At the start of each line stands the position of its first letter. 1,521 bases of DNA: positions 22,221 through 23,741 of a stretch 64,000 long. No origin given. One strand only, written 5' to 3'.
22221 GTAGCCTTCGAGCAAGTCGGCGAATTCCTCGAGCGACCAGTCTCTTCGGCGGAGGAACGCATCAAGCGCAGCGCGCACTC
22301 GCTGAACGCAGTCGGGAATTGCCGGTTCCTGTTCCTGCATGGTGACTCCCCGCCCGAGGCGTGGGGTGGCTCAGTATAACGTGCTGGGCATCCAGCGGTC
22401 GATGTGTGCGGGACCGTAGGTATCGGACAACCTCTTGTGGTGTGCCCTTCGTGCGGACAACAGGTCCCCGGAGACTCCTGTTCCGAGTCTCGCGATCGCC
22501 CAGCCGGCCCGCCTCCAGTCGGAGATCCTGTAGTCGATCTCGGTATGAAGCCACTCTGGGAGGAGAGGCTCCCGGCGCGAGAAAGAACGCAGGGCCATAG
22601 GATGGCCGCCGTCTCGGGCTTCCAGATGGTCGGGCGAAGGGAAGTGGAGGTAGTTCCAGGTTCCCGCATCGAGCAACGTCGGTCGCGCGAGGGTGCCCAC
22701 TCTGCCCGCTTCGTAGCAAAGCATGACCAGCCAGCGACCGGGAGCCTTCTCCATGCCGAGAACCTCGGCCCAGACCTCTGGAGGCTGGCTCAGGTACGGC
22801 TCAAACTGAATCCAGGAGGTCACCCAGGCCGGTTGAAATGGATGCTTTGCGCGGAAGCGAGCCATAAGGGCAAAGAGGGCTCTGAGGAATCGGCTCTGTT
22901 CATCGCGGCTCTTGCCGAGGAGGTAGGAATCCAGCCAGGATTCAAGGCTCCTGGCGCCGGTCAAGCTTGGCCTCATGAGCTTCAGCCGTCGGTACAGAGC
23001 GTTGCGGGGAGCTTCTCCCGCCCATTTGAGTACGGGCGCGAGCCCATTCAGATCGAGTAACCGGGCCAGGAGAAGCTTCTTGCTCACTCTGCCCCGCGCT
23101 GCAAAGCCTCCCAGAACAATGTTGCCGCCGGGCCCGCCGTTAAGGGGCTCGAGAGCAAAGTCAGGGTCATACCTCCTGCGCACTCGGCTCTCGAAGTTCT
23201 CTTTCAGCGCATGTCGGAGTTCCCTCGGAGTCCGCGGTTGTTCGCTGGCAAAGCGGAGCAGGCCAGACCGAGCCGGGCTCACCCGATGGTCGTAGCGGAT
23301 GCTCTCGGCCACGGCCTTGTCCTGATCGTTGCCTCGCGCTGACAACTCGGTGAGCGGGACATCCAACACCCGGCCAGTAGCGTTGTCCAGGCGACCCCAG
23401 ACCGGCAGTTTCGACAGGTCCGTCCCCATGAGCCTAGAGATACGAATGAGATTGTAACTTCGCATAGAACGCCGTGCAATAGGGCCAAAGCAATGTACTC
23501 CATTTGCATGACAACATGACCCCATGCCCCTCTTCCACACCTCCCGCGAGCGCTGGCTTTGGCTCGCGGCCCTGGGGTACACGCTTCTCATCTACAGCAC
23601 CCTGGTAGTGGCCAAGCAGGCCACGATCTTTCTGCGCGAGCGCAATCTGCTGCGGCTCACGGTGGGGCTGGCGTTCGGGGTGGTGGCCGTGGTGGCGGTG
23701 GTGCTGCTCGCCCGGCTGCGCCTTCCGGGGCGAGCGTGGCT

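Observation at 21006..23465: Two-gene operon of large domain-less proteins (364 aa and 444 aa): candidate novel system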

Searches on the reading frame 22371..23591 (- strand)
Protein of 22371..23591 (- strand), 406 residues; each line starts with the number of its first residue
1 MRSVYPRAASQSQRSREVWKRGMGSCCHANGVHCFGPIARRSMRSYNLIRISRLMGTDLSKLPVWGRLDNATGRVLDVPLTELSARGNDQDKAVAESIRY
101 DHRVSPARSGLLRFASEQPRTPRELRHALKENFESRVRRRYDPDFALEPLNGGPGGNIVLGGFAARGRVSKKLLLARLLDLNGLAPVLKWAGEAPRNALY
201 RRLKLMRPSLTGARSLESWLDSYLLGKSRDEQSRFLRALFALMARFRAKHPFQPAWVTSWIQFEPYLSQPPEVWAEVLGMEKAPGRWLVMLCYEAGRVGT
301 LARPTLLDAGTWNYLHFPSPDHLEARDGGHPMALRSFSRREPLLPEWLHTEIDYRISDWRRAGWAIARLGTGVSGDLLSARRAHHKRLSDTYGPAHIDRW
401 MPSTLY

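Call 3: search_protein_families(library=pfam, proteins=[window:22371-23591:-], max_evalue=1)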
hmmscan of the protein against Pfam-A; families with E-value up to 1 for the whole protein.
window:22371-23591:- (406 aa): 0 families

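Call 4: search_protein_families(library=padloc, proteins=[window:22371-23591:-], max_evalue=1)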
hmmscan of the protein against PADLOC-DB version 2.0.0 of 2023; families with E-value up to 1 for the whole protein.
window:22371-23591:- (406 aa): 0 families

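Call 5: search_protein_families(library=ncbifam, proteins=[window:22371-23591:-], max_evalue=1)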
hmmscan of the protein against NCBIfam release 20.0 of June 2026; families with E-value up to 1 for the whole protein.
window:22371-23591:- (406 aa): 0 families

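Call 7: find_homologous_proteins(query=window:22371-23465:-)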
Query window:22371-23465:- (364 aa): 2 proteins with E <= 0.001 among 8000 candidates.
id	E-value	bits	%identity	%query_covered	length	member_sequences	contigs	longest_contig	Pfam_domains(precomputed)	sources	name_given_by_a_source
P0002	1.2e-209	714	100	86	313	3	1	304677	-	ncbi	ncbi:MAG: hypothetical protein U0002_11580 [Thermoanaerobaculia bacterium]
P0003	6.9e-53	198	36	94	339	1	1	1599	-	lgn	-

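Call 9: find_encoding_contigs(protein=P0003, flank=10000)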
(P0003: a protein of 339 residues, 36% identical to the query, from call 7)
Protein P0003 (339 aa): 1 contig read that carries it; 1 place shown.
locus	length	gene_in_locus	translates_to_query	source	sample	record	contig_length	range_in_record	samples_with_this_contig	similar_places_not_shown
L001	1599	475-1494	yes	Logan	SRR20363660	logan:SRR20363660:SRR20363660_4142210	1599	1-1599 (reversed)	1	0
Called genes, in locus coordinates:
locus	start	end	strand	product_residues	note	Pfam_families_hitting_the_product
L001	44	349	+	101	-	-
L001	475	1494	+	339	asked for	-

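Call 16: find_homologous_proteins(query=A1, max_evalue=0.1)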
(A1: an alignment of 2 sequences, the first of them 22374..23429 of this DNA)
Query A1 (2 sequences) (352 aa, profile of the alignment): 19 proteins with E <= 0.1 among 8000 candidates.
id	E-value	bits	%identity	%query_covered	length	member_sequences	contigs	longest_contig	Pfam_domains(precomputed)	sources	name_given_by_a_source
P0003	2.3e-194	664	36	97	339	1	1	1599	-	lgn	-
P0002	6.8e-179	613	100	89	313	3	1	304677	-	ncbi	ncbi:MAG: hypothetical protein U0002_11580 [Thermoanaerobaculia bacterium]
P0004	1.9e-150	519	37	97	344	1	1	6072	-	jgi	-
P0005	1.2e-89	319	36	93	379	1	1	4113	-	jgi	jgi:hypothetical protein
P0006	1.8e-79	286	36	97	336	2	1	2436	-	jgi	jgi:hypothetical protein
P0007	8.9e-78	280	35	92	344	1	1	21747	-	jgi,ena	-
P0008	2.2e-77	279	39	89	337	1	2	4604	-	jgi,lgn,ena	jgi:hypothetical protein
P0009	3.7e-75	271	34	97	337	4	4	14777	-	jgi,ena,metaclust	metaclust:\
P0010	1.8e-71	259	34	97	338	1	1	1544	-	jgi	jgi:hypothetical protein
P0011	1.8e-68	249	35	93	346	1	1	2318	-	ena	-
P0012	1.9e-64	236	36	93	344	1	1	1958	-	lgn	-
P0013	3.9e-63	232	35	95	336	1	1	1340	-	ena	-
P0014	1.0e-62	231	33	95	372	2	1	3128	-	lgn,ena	-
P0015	5.3e-62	228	36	90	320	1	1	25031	-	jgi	jgi:hypothetical protein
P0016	5.4e-60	222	33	95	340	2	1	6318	-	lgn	-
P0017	1.6e-59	220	35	93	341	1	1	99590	-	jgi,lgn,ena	-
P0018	4.5e-58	215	33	93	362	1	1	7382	-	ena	-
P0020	3.7e-53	199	34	85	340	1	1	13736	-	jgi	jgi:hypothetical protein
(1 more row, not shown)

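Call 17: search_solved_structures(query=A1, max_evalue=10)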
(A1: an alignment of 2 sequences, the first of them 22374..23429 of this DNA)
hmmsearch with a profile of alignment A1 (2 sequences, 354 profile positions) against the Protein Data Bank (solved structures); distinct sequences matched with E-value up to 10: 2.
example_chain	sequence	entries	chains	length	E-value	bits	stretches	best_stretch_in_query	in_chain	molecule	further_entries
6apb_A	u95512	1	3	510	0.55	12.6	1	85-181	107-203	Fusion glycoprotein F0,Fusion glycoprotein F0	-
8gaq_A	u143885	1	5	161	1.1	11.6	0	114-153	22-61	C5HR2_4r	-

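Call 19: find_encoding_contigs(protein=P0017, flank=8000, max_places=2)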
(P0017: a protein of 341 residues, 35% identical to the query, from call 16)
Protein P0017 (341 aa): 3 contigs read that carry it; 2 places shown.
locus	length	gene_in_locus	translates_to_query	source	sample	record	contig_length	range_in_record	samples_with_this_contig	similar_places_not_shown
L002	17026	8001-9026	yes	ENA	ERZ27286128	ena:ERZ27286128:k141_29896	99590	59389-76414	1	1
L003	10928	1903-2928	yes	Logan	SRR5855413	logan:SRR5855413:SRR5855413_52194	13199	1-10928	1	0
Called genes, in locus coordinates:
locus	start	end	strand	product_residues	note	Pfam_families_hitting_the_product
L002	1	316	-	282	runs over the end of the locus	PF01738:DLH, PF08840:BAAT_C (faint), PF00326:Peptidase_S9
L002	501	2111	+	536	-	PF00282:Pyridoxal_deC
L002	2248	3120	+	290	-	PF00459:Inositol_P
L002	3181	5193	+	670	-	PF00672:HAMP, PF02518:HATPase_c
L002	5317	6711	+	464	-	PF00072:Response_reg, PF00158:Sigma54_activat, PF14532:Sigma54_activ_2, PF07728:AAA_5 (weak), PF25601:AAA_lid_14, PF02954:HTH_8 (weak)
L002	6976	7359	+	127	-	PF00072:Response_reg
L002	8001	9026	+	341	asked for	-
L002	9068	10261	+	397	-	-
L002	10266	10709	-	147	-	PF00072:Response_reg (faint)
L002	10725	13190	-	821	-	PF01590:GAF (weak), PF13185:GAF_2 (faint), PF13492:GAF_3 (faint), PF01590:GAF, PF02518:HATPase_c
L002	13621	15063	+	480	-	PF00149:Metallophos, PF12850:Metallophos_2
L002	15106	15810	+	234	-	PF02190:LON_substr_bdg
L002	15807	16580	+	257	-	PF02597:ThiS, PF02391:MoaE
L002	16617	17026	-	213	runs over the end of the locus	PF13707:RloB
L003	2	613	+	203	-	?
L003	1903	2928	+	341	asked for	-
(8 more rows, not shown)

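Call 20: find_encoding_contigs(protein=P0015, flank=8000, max_places=2)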
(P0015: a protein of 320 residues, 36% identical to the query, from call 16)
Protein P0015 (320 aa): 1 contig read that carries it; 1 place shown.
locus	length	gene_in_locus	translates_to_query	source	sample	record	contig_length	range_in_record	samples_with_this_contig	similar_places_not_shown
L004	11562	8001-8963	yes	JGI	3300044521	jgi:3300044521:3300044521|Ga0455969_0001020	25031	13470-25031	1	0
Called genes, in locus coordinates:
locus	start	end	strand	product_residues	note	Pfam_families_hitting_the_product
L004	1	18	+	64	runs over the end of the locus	-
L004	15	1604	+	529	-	PF00239:Resolvase, PF07508:Recombinase, PF13408:Zn_ribbon_recom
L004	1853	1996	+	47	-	-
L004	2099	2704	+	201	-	-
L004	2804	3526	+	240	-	-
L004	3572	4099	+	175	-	PF08808:RES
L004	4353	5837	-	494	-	PF04185:Phosphoesterase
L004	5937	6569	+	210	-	-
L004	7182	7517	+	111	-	-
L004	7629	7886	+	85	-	-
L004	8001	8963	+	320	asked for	-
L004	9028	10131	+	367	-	-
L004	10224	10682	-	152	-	-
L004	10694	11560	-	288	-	?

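Call 21: find_encoding_contigs(protein=P0007, flank=8000, max_places=2)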
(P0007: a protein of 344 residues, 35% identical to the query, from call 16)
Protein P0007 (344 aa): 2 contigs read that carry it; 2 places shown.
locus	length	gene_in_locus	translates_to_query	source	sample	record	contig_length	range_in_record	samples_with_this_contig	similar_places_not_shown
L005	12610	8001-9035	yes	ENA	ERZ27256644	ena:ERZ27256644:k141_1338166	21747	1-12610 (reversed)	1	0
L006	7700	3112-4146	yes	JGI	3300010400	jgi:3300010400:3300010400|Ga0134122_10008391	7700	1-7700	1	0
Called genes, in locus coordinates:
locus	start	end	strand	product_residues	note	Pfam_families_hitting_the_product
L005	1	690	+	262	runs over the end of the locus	PF13507:GATase_5, PF01965:DJ-1_PfpI, PF07685:GATase_3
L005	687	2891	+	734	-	PF18072:FGAR-AT_linker, PF00586:AIRS, PF02769:AIRS_C, PF00586:AIRS, PF02769:AIRS_C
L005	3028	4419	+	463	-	PF13522:GATase_6, PF13537:GATase_7, PF00156:Pribosyltran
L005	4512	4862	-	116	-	-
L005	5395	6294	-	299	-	-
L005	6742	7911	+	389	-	-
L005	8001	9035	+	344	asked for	-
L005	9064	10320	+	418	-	-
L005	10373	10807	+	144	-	-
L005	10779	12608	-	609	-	?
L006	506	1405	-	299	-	-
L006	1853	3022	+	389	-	-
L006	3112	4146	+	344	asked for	-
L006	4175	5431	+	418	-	-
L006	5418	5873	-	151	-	-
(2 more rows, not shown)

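Call 28: find_encoding_contigs(protein=P0009, flank=8000, max_places=2)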
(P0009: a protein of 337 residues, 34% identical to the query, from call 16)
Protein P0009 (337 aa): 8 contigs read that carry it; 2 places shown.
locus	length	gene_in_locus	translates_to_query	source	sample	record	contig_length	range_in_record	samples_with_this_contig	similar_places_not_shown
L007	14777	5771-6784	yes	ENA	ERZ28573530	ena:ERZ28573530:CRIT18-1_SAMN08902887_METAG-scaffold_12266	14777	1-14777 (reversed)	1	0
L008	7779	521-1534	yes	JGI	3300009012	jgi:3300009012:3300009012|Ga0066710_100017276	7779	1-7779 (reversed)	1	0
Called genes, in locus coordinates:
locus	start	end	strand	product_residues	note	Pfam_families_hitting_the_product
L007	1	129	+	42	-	?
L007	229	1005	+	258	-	PF01618:MotA_ExbB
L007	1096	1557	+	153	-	PF02472:ExbD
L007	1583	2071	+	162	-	PF02472:ExbD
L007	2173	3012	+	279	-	PF13414:TPR_11 (faint), PF00515:TPR_1 (faint), PF07719:TPR_2 (faint), PF01239:PPTA (faint), PF13431:TPR_17 (faint)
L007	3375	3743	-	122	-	-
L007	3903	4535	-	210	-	-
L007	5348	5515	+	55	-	PF13291:ACT_4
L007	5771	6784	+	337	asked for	-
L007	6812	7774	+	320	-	-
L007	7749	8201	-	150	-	-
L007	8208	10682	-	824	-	PF01590:GAF, PF13185:GAF_2 (weak), PF13492:GAF_3 (faint), PF01590:GAF, PF13185:GAF_2 (weak), PF01590:GAF (weak), PF02518:HATPase_c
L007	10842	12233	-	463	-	PF00675:Peptidase_M16, PF05193:Peptidase_M16_C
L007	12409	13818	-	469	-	PF00675:Peptidase_M16, PF05193:Peptidase_M16_C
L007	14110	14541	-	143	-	-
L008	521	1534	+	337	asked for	-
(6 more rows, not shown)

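Call 29: find_encoding_contigs(protein=P0020, flank=8000, max_places=2)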
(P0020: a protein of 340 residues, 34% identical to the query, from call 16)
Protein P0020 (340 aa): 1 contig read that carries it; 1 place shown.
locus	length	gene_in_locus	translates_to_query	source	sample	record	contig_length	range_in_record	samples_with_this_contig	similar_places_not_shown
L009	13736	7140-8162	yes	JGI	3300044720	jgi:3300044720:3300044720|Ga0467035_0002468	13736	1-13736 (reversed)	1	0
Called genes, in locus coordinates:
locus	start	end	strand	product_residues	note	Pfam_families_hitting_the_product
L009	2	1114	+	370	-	?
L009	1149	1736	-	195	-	PF01872:RibD_C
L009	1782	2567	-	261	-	-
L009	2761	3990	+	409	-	-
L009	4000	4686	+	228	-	PF05096:Glu_cyclase_2 (faint), PF08450:SGL (faint), PF13360:PQQ_2 (faint), PF03413:PepSY (faint), PF16819:DUF5074 (weak), PF21959:DUF6923 (weak)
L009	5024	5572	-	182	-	-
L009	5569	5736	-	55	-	-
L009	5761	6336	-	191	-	PF07638:Sigma70_ECF, PF04545:Sigma70_r4 (faint), PF08281:Sigma70_r4_2 (faint)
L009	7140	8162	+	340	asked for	-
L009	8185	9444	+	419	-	-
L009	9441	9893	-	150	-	-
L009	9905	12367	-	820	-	PF01590:GAF, PF13492:GAF_3 (faint), PF01590:GAF, PF13185:GAF_2 (weak), PF02518:HATPase_c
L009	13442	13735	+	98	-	?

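Call 30: find_encoding_contigs(protein=P0018, flank=8000, max_places=2)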
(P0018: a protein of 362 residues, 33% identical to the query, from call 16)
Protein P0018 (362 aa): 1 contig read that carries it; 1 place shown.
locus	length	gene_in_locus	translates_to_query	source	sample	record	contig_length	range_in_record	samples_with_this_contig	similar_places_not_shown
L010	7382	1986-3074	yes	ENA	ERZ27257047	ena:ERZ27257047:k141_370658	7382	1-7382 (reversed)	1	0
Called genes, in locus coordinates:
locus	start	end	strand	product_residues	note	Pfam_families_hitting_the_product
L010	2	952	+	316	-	?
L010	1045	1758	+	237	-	-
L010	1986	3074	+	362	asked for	-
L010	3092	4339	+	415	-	-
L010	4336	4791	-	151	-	PF00072:Response_reg (faint)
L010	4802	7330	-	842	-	PF01590:GAF, PF13492:GAF_3 (faint), PF01590:GAF, PF13185:GAF_2, PF01590:GAF (weak), PF13185:GAF_2 (weak), PF02518:HATPase_c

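Call 33: predict_structure(alignment_id=A3)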
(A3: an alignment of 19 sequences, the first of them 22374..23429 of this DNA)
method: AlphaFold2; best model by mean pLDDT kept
length: 352 residues; sequences in the alignment: 19
mean_pLDDT: 83.7   pTM: 0.85
mean pLDDT of the five models: 83.7, 81.1, 72.8, 71.3, 68.4
residues with pLDDT >= 90: 116; 70-90: 182; 50-70: 48; < 50: 6
segments of 3 or more residues with pLDDT < 50: 1-3
pLDDT, mean of each block of 10 residues (from residue 1): 64 77 89 87 90 82 79 89 88 85 82 86 94 81 63 62 87 92 91 83 93 92 87 97 92 81 83 72 60 91 97 91 80 85 82 56
secondary structure, 60 per line:
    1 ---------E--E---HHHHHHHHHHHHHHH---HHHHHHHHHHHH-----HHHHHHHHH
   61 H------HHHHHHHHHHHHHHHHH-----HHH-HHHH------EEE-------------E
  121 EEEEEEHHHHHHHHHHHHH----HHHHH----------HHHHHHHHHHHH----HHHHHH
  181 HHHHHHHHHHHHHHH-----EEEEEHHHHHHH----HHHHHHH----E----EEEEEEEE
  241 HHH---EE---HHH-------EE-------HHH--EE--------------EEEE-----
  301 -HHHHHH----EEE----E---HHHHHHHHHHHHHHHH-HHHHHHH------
elements in order: H17-31 H35-46 H52-61 H68-84 H94-97 E104-106 E120-126 H127-139 H144-148 H159-170 H175-195 E201-205 H206-212 H217-223 E233-240 E292-295 H302-307 E312-314 H323-338 H340-346

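Call 38: search_solved_structures(query=A3, max_evalue=10)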
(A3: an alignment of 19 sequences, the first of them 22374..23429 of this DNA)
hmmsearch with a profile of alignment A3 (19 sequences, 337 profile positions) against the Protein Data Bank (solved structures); distinct sequences matched with E-value up to 10: 4.
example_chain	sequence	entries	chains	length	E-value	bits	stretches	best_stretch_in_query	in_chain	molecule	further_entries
8fbe_A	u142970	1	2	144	0.32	13.3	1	63-161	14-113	Neurotoxin complex component Orf-X1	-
3jb9_S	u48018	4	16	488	0.45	12.8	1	109-211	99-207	Pre-mRNA-processing factor 19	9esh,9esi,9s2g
6apb_A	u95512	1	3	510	0.73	12.1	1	62-180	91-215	Fusion glycoprotein F0,Fusion glycoprotein F0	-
8fbd_A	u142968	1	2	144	0.94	11.7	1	63-161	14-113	Neurotoxin complex component Orf-X1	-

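Call 44: find_related_loci(query=A3, collection=genome_contigs, flank=7000)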
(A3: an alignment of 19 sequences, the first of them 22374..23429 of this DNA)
Query A3 (352 aa) in genome_contigs; peptide patterns used: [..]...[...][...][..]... (x = any residue, [..] = any of these).
49 stretches matched a pattern; 8 encode a relative of the query (tblastn E <= 1e-3); 8 distinct loci.
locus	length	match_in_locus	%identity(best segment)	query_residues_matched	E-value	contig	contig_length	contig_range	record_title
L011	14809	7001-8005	36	9-351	7e-55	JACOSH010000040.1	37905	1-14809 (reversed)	MAG: Acidobacteria bacterium isolate NC_groundwater_13_Pr7_B-0.1um_65_13 FFV18_Bp1_scaffold_165013, whole genome shotgun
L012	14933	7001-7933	34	38-349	1e-53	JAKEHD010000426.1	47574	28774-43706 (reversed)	MAG: Blastocatellia bacterium isolate PMV_6.28 PMV_6.28.k101_809226, whole genome shotgun sequence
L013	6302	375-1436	34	9-348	8e-53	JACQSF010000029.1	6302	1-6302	MAG: Candidatus Uhrbacteria bacterium isolate NC_groundwater_1378_Ag_S-0.2um_51_101 S_p2_S4_coassembly_k141_3177132, who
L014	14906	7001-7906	35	38-351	1e-50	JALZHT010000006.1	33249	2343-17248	MAG: Acidobacteriota bacterium isolate SON bin9 SC8834_NODE_33_length_33249_cov_1.984270, whole genome shotgun sequence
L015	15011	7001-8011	32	26-338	8e-47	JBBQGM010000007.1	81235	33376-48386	MAG: Pyrinomonadales bacterium isolate Co_metawrap_963 Cmw_963_k141_24265298_length_81235_cov_28.0000, whole genome shot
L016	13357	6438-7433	35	9-347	1e-41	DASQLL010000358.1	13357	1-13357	MAG TPA_asm: Pyrinomonadaceae bacterium isolate SMAG_U11937 k141_5298697, whole genome shotgun sequence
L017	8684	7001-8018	40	9-351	1e-41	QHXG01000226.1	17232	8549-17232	MAG: Acidobacteria bacterium isolate gp4 AA26 14_1009_16_30cm_scaffold_5656_curated, whole genome shotgun sequence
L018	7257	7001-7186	37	37-93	2e-7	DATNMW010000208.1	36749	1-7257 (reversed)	MAG TPA_asm: Bryobacteraceae bacterium isolate SMAG_U11489 k141_718223, whole genome shotgun sequence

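Call 65: find_related_loci(query=A3, collection=viral_contigs, flank=7000)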
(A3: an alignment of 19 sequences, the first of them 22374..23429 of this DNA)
Query A3 (352 aa) in viral_contigs; peptide patterns used: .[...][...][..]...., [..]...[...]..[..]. (x = any residue, [..] = any of these).
64 stretches matched a pattern, but none encodes a relative of the query by tblastn (E <= 1e-3).

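Call 66: search_protein_families(library=padloc, proteins=[L002:9068-10258:+, L002:8001-9023:+], max_evalue=0.1)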
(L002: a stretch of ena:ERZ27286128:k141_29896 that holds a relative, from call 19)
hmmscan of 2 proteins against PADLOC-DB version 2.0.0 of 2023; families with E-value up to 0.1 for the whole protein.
L002:9068-10258:+ (397 aa): 0 families

L002:8001-9023:+ (341 aa): 0 families

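Call 68: fold_search(model_id=the predicted structure, library=pdb)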
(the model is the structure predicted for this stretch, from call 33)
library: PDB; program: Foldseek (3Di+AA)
matches with E <= 10: 51; with E <= 0.001: 0
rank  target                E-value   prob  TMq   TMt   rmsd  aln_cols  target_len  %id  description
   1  5imj_A                1.0e+00  0.02  0.11  0.12  21.1       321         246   13  Crystal structure of a Z-ring associated protein from Escherichia coli (released 2017-03-08)
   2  8xk9_A                2.0e+00  0.01  0.08  0.06  18.2       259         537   11  ternary complex of DNA polymerase SFM4-3 recognizing C2 methyoxy nucleotide (released 2024-11-27)
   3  4yrn_B                2.1e+00  0.02  0.11  0.10  15.3       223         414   10  Crystal structure of T. cruzi Histidyl-tRNA synthetase in complex with 6-bromopyridin-3-amine (Chem 475) (released 2015-08-12)
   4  4yrp_A                2.5e+00  0.02  0.12  0.11  15.1       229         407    8  Crystal structure of T. cruzi Histidyl-tRNA synthetase in complex with 1-(4-BROMOPHENYL)METHANAMINE (Chem 707) (released 2015-08-12)
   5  8xk9_D                2.8e+00  0.01  0.08  0.06  18.3       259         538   12  ternary complex of DNA polymerase SFM4-3 recognizing C2 methyoxy nucleotide (released 2024-11-27)
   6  4yrp_B                3.1e+00  0.03  0.12  0.11  14.7       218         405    8  Crystal structure of T. cruzi Histidyl-tRNA synthetase in complex with 1-(4-BROMOPHENYL)METHANAMINE (Chem 707) (released 2015-08-12)
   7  6zbx_A                3.1e+00  0.02  0.09  0.09  17.0       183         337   11  Structure of the catalytic domain of the Bacillus circulans alpha-1,6 Mannanase in complex with an alpha-1,6- alpha-ma (released 2021-04-28)
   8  3rr7_A                3.1e+00  0.01  0.10  0.08  17.8       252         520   13  Binary Structure of the large fragment of Taq DNA polymerase bound to an abasic site (released 2012-02-15)
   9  3rrg_A                3.4e+00  0.01  0.08  0.07  17.6       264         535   12  Ternary Structure of the large fragment of Taq DNA polymerase bound to an abasic site and a ddGTP (released 2012-02-15)
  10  3lc0                  3.6e+00  0.03  0.08  0.07  13.7       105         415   17  Histidyl-tRNA synthetase from Trypanosoma cruzi (Histidine complex) (released 2010-01-19)
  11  2ktq_A                3.6e+00  0.01  0.10  0.08  17.8       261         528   13  OPEN TERNARY COMPLEX OF THE LARGE FRAGMENT OF DNA POLYMERASE I FROM THERMUS AQUATICUS (released 1999-01-13)
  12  4yrr_B                3.8e+00  0.02  0.12  0.11  15.6       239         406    9  Crystal structure of T. cruzi Histidyl-tRNA synthetase in complex with N-(quinolin-3-yl)acetamide (Chem 1691) (released 2015-08-12)
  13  4yrm_B                3.8e+00  0.02  0.11  0.10  16.9       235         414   10  Crystal structure of T. cruzi Histidyl-tRNA synthetase in complex with 3-methoxypyridine (Chem 443) (released 2015-08-12)
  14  7n3o_A                3.8e+00  0.01  0.11  0.10  20.0       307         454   10  Cryo-EM structure of the Cas12k-sgRNA complex (released 2021-09-01)
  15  5ofa_B                4.0e+00  0.02  0.08  0.06  17.6       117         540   20  Crystal structure of human MORC2 (residues 1-603) with spinal muscular atrophy mutation T424R (released 2018-02-14)
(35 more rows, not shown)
